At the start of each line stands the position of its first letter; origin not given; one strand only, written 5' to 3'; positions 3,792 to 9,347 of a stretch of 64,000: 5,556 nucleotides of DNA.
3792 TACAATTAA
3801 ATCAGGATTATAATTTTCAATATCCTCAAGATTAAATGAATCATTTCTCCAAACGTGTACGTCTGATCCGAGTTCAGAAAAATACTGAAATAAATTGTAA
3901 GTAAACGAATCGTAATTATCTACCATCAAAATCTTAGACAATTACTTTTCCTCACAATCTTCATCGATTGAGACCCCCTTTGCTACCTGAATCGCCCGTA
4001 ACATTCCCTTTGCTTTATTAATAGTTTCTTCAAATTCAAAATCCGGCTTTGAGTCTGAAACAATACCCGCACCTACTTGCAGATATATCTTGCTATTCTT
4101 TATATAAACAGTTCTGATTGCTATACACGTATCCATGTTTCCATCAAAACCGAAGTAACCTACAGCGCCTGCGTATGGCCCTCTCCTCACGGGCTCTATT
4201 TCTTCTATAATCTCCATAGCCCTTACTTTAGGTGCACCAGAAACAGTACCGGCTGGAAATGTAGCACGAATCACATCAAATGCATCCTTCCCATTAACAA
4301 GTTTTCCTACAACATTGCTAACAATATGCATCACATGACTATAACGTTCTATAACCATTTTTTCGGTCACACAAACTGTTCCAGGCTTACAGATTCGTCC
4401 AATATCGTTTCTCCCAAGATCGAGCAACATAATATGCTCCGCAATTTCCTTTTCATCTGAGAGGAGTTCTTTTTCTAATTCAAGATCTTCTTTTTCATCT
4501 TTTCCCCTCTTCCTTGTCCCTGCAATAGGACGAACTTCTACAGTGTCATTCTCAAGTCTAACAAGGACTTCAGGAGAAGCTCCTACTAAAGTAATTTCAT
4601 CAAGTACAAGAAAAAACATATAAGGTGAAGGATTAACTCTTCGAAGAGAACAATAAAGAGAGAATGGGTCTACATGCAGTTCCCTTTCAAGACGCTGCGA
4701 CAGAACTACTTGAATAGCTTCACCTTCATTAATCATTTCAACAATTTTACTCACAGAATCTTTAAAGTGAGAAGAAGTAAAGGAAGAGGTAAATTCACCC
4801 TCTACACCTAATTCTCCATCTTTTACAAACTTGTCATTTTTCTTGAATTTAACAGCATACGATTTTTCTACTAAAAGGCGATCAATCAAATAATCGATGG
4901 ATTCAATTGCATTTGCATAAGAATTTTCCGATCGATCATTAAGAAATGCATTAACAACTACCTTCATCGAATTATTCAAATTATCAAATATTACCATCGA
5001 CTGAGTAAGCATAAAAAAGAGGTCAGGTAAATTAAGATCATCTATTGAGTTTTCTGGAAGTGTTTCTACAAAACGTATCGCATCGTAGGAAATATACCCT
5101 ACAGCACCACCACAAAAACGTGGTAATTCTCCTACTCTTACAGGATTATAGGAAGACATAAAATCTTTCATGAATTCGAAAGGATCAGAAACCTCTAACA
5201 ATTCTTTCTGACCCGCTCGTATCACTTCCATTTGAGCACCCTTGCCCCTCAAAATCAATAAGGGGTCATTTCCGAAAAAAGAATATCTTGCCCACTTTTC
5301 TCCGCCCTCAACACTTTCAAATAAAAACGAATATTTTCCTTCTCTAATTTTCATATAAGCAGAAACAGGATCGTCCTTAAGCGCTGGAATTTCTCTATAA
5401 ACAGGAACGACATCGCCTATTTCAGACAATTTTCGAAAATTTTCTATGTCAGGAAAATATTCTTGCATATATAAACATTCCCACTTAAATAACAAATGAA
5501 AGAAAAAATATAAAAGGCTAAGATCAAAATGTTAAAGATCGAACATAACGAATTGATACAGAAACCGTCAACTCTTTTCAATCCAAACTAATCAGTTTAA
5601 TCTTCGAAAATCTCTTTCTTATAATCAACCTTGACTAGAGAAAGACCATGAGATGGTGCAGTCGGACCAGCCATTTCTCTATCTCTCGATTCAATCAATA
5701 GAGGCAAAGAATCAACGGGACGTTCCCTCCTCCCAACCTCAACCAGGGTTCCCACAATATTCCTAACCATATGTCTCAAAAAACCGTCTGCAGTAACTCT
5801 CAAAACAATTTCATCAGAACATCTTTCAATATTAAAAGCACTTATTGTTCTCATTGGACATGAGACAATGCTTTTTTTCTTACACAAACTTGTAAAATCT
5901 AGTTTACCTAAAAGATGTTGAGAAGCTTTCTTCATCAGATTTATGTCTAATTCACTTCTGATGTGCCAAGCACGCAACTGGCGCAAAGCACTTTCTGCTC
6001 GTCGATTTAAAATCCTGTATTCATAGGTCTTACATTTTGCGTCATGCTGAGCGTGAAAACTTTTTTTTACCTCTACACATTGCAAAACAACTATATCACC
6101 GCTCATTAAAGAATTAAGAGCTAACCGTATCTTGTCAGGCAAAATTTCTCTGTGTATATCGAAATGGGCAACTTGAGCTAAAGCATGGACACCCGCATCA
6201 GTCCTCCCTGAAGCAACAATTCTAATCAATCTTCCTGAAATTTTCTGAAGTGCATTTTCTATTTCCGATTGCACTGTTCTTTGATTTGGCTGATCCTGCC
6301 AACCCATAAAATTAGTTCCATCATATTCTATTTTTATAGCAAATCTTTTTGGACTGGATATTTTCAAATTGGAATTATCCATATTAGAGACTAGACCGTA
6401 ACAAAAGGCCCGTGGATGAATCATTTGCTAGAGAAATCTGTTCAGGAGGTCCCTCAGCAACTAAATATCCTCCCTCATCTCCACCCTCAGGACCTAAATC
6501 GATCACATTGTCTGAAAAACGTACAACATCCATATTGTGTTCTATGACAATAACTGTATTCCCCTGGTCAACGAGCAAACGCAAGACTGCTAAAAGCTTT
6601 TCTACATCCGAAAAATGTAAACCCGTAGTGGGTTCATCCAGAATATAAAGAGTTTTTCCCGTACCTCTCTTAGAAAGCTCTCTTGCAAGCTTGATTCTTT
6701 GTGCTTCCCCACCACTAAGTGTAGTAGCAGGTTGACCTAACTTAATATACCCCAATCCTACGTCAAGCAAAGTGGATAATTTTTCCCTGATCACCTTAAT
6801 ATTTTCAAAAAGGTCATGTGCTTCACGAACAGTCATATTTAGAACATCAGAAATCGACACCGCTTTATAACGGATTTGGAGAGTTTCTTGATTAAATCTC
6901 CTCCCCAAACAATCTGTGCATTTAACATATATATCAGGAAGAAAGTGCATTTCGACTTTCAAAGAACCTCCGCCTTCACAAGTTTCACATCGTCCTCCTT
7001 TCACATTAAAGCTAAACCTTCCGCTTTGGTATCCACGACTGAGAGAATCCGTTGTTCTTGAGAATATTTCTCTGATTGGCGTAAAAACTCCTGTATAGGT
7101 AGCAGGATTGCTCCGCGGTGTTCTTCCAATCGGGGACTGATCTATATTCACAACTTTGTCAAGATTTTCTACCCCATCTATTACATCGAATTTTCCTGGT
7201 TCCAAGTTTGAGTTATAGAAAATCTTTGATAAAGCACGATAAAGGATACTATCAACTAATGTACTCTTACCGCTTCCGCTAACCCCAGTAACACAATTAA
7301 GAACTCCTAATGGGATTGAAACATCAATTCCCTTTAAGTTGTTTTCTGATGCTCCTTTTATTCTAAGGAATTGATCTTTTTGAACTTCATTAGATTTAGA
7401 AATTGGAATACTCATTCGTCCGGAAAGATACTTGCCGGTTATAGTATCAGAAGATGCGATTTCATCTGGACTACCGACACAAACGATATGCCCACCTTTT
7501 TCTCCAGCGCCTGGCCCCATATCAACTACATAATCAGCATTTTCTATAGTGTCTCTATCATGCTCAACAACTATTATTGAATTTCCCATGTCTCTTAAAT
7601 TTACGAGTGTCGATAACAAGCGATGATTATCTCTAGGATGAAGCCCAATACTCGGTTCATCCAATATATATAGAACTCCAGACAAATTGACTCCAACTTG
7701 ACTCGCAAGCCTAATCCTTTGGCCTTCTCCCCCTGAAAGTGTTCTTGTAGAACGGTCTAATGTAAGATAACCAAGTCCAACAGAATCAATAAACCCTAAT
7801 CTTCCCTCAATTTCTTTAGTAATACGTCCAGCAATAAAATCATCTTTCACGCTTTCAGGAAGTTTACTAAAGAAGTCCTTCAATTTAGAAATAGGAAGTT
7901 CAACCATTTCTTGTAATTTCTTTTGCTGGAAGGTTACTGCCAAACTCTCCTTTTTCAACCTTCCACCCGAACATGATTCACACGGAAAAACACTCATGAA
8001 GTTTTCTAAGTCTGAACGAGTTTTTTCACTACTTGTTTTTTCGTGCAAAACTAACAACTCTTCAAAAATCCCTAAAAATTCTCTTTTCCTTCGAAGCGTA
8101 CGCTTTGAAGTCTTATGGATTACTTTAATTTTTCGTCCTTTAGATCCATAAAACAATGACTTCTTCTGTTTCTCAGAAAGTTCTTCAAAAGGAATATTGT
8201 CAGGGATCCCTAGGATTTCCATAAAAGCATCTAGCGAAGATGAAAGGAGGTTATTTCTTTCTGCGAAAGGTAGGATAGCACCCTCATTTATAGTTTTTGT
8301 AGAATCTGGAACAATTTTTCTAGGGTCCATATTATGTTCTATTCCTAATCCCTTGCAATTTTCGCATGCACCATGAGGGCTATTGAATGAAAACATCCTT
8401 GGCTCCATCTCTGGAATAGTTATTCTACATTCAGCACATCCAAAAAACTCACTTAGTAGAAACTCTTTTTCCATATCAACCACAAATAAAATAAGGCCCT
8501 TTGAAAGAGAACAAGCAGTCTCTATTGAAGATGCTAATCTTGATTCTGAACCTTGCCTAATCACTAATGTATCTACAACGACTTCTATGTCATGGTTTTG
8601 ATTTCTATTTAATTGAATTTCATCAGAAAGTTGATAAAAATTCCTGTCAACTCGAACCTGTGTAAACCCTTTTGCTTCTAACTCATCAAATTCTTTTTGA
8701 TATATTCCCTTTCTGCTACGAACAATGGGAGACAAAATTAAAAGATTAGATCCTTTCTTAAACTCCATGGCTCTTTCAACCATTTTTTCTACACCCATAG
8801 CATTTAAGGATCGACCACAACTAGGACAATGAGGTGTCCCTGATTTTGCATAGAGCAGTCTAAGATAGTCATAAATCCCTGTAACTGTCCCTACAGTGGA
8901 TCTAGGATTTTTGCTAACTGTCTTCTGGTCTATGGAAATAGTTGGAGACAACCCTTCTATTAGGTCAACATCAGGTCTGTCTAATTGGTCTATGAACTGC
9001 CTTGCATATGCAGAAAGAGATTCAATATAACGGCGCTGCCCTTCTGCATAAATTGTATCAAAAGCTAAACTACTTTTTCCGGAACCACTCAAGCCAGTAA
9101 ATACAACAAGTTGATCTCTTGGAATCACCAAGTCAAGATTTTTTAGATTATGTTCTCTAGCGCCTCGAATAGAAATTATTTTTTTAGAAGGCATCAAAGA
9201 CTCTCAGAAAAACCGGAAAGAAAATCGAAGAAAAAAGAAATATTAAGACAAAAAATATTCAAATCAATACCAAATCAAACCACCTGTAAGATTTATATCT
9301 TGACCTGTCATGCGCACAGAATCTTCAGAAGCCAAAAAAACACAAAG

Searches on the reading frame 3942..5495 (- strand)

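Call 12: search_protein_families(library=pfam, proteins=[window:3942-5495:-], max_evalue=0.0001)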
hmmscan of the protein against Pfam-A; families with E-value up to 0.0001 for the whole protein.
window:3942-5495:- (517 aa): 2 families
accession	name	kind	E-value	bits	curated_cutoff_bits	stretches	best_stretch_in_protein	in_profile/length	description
PF00425.24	Chorismate_bind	-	3e-92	309.2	27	1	242-494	3-257/257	chorismate binding enzyme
PF04715.19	Anth_synt_I_N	-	8.3e-38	130.2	23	1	41-177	3-138/140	Anthranilate synthase component I, N terminal region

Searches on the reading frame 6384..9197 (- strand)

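Call 12: search_protein_families(library=pfam, proteins=[window:6384-9197:-], max_evalue=0.0001)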
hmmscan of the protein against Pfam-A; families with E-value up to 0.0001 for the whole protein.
window:6384-9197:- (937 aa): 9 families
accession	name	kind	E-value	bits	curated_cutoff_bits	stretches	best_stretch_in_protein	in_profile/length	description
PF17760.6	UvrA_inter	-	7.8e-33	113.1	23.3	1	136-238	3-105/109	UvrA interaction domain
PF17755.6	UvrA_DNA-bind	-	8.1e-24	84.5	23.2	1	291-398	1-109/110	UvrA DNA-binding domain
PF00005.33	ABC_tran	-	1.3e-19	71.6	25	1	789-858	75-137/137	ABC transporter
PF02463.25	SMC_N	-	3.1e-11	43.6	40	0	788-900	118-210/220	RecF/RecN/SMC N terminal domain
PF13555.12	AAA_29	-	5.7e-08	32.8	27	0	635-652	26-43/61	P-loop containing region of AAA domain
PF13304.12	AAA_21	-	4.6e-07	30.6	27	0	633-672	1-62/304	AAA domain, putative AbiEii toxin, Type IV TA system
PF13476.12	AAA_23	-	7.5e-06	27.2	27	0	633-653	21-41/201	AAA domain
PF13191.12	AAA_16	-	1.6e-05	25.9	32.6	0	635-658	28-51/167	AAA ATPase domain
PF03193.22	RsgA_GTPase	-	6.2e-05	23.3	30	0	8-45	87-123/174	RsgA GTPase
